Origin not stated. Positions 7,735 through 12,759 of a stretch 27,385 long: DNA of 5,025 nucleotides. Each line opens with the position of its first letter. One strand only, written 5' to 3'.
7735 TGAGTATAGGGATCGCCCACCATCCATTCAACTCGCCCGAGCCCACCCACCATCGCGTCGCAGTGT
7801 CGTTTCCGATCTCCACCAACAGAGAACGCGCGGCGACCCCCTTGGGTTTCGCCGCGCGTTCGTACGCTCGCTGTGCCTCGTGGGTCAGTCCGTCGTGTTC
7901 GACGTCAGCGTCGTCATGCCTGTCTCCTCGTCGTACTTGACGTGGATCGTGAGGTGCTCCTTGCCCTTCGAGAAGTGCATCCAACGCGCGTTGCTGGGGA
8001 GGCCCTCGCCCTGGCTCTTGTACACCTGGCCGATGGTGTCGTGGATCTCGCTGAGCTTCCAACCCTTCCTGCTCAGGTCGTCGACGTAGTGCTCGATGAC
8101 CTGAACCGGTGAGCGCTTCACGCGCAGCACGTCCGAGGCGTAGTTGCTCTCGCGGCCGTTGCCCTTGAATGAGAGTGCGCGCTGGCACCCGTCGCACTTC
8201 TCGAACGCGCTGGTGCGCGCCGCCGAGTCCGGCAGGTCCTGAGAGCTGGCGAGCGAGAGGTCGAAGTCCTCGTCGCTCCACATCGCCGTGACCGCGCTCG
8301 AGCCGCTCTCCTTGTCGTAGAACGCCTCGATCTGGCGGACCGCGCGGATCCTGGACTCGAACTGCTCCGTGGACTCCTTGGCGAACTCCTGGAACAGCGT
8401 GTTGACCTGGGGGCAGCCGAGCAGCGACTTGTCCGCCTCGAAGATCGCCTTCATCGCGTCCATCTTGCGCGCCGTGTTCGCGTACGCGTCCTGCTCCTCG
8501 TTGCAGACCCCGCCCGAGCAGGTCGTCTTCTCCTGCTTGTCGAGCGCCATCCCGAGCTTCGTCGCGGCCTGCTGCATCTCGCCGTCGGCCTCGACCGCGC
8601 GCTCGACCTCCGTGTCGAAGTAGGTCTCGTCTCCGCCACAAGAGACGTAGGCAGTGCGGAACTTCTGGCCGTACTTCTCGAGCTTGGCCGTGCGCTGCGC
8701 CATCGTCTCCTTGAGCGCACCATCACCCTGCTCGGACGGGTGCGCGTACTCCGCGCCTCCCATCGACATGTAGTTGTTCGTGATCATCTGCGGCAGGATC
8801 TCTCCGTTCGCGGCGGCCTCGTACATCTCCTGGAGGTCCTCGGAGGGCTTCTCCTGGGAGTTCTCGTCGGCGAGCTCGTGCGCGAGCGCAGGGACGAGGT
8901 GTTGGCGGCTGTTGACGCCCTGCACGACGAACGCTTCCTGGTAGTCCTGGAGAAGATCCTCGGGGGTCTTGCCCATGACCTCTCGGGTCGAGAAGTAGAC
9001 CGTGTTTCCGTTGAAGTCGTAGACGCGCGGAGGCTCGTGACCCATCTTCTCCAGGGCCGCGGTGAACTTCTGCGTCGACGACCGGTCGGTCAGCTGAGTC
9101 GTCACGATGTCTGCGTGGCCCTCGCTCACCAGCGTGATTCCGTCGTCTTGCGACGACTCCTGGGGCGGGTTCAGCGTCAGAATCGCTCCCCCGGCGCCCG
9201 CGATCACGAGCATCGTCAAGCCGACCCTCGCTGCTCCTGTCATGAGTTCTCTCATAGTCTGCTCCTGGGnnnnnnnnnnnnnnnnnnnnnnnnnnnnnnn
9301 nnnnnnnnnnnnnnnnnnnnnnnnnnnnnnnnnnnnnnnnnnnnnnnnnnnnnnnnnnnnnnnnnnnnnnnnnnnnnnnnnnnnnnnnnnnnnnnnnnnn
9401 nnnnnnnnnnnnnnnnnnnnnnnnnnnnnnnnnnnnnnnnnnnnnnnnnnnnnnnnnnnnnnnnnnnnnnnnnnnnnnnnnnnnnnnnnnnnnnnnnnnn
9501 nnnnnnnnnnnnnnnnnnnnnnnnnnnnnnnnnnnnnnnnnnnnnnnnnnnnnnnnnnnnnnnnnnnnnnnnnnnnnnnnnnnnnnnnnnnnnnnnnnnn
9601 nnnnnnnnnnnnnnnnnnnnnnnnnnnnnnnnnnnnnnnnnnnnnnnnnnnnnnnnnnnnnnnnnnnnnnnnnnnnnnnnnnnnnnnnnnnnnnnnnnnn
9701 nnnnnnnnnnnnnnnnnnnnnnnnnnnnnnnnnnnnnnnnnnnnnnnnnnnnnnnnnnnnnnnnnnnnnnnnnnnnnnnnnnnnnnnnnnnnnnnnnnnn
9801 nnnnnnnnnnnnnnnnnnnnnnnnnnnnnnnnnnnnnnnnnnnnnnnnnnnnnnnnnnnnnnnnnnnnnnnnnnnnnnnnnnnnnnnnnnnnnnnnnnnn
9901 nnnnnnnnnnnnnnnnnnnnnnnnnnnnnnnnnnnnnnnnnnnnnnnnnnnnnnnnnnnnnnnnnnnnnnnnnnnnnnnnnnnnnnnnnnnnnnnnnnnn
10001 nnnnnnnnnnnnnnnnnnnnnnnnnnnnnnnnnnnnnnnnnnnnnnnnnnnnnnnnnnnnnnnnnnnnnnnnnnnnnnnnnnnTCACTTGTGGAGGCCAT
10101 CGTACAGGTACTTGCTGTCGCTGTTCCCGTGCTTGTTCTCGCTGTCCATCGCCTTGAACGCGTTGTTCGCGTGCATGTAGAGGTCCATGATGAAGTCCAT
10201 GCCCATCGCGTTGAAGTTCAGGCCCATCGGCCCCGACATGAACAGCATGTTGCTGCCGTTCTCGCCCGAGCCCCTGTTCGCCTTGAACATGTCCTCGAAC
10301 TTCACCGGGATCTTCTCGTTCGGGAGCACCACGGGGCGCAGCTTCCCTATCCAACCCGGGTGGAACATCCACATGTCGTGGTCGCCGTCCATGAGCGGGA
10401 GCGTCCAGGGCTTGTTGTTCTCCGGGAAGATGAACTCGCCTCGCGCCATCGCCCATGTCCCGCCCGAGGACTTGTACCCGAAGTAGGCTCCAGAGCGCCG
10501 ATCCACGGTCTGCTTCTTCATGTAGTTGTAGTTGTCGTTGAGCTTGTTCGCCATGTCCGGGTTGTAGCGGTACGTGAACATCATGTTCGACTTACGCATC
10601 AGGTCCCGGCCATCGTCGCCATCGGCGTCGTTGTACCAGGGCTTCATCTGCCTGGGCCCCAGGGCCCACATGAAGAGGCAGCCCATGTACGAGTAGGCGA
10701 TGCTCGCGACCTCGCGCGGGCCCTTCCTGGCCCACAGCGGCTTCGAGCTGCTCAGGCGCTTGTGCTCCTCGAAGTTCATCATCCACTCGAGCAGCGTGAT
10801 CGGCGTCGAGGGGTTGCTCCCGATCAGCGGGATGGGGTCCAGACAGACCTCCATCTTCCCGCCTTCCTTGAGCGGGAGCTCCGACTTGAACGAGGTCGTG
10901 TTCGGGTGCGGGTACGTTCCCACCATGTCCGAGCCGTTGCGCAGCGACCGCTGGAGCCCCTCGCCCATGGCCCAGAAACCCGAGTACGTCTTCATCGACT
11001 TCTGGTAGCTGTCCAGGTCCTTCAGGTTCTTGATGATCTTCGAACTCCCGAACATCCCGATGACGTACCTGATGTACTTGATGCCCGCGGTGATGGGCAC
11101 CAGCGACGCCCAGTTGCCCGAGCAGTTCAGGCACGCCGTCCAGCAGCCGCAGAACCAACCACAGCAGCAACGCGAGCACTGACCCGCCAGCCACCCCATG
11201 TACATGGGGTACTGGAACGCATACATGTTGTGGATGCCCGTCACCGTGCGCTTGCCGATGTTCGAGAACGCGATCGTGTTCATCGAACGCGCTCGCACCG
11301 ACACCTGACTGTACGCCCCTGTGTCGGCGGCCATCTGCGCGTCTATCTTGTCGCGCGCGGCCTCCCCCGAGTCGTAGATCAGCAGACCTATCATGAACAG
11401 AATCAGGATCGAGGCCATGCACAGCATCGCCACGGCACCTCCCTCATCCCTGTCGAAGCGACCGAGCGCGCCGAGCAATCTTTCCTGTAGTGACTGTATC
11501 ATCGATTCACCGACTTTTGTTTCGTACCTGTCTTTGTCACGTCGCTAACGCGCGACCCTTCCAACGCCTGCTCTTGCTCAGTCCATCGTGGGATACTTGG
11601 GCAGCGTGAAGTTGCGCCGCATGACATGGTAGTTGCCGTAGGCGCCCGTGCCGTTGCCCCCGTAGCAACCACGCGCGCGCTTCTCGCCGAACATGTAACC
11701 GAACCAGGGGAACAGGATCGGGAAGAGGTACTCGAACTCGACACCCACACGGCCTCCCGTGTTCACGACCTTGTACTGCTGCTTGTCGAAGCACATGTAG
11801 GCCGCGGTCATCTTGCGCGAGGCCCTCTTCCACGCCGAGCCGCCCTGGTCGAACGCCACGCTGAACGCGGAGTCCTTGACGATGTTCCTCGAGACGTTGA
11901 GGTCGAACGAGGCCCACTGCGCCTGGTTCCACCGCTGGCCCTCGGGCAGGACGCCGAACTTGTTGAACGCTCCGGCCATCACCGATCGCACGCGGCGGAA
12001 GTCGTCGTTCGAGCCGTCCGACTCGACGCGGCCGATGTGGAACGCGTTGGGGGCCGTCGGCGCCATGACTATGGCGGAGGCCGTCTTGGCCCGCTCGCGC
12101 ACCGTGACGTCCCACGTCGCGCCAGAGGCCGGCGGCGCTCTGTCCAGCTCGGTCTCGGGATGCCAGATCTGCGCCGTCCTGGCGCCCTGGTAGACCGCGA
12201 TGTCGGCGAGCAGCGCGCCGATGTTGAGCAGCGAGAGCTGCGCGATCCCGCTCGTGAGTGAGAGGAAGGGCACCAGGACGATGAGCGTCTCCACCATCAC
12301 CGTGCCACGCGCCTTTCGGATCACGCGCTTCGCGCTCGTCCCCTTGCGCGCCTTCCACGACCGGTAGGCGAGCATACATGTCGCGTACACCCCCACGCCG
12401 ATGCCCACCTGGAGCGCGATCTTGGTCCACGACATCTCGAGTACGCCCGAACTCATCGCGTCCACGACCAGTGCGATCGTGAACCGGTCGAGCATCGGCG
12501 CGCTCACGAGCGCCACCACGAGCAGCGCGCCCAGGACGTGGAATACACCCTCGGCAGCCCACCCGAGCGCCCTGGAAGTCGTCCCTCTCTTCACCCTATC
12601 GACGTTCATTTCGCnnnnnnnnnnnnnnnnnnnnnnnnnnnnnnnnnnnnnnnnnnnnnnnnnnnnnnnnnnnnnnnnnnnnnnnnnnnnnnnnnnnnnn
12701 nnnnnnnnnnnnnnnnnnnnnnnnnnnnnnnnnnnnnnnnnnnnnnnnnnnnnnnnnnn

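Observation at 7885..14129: Stand-alone Tad minor-pilin cassette without any secretion machinery: candidate swappable pilus-tip module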

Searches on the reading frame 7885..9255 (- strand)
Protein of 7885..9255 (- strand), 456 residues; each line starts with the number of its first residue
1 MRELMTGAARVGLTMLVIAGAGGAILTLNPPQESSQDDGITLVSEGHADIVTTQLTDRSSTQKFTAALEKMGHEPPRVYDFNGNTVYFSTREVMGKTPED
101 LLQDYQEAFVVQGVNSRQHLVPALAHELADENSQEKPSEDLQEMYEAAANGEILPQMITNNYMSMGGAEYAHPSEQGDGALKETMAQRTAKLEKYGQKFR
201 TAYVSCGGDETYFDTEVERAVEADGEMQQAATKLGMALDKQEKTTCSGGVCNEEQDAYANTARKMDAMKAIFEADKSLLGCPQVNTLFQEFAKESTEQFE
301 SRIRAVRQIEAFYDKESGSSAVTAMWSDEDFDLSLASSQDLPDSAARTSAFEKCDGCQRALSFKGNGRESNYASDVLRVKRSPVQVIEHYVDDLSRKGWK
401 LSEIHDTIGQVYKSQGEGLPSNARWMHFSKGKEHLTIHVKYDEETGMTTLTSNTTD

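Call 4: search_protein_families(library=pfam, proteins=[window:7885-9255:-], max_evalue=1)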
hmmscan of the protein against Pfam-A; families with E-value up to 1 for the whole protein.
window:7885-9255:- (456 aa): 0 families

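Call 5: search_protein_families(library=ncbifam, proteins=[window:7885-9255:-], max_evalue=1)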
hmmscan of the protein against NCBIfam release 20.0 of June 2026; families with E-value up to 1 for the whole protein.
window:7885-9255:- (456 aa): 1 family
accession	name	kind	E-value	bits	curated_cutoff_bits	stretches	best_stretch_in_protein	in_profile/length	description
NF008729.0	PRK11747.1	equivalog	0.035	12.5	598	1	59-123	520-582/703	ATP-dependent DNA helicase DinG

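Call 43: find_homologous_proteins(query=window:7885-9255:-, max_evalue=0.00001)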
Query window:7885-9255:- (456 aa): 6 proteins with E <= 0.00001 among 8000 candidates.
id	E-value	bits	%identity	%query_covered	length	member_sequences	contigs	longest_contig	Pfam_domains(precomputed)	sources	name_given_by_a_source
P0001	1.3e-296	1001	100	98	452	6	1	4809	-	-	-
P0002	1.1e-218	744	70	100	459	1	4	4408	-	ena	-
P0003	7.8e-212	722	71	97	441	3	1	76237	-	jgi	jgi:hypothetical protein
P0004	9.0e-162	557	52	100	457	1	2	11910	-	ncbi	-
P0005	3.8e-68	248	32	100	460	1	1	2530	-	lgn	-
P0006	9.1e-64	234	33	97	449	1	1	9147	-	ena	-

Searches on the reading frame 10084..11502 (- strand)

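Call 4: search_protein_families(library=pfam, proteins=[window:10084-11502:-], max_evalue=1)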
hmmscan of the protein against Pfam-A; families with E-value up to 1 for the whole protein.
window:10084-11502:- (472 aa): 1 family
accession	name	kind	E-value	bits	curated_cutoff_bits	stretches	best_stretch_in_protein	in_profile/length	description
PF13400.11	Tad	-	4.3e-05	24.2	22.3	1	22-64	1-42/47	Putative Flp pilus-assembly TadE/G-like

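Call 5: search_protein_families(library=ncbifam, proteins=[window:10084-11502:-], max_evalue=1)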
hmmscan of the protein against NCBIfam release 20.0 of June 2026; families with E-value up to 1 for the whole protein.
window:10084-11502:- (472 aa): 0 families

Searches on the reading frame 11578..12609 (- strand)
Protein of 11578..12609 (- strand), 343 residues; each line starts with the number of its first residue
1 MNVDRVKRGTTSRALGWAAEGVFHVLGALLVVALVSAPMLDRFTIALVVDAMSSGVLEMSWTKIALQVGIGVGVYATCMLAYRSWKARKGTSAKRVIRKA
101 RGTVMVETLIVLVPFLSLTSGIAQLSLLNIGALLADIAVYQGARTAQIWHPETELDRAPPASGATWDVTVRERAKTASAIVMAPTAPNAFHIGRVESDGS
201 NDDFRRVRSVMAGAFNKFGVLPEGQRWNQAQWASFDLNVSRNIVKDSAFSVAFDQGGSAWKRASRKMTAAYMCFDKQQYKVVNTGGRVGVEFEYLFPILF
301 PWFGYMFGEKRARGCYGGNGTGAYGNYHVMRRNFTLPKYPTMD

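Call 4: search_protein_families(library=pfam, proteins=[window:11578-12609:-], max_evalue=1)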
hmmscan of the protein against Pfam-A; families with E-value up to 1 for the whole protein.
window:11578-12609:- (343 aa): 1 family
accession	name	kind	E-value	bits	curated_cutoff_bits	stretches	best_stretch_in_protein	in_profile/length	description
PF07811.17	TadE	-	0.019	15.5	22.9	1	102-144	1-43/43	TadE-like protein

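Call 5: search_protein_families(library=ncbifam, proteins=[window:11578-12609:-], max_evalue=1)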
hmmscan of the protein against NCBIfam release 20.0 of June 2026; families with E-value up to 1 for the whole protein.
window:11578-12609:- (343 aa): 1 family
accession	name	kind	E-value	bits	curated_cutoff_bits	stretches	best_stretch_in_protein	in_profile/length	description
TIGR00635.1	ruvB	equivalog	0.067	12.2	299.05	1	23-108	130-213/305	Holliday junction branch migration DNA helicase RuvB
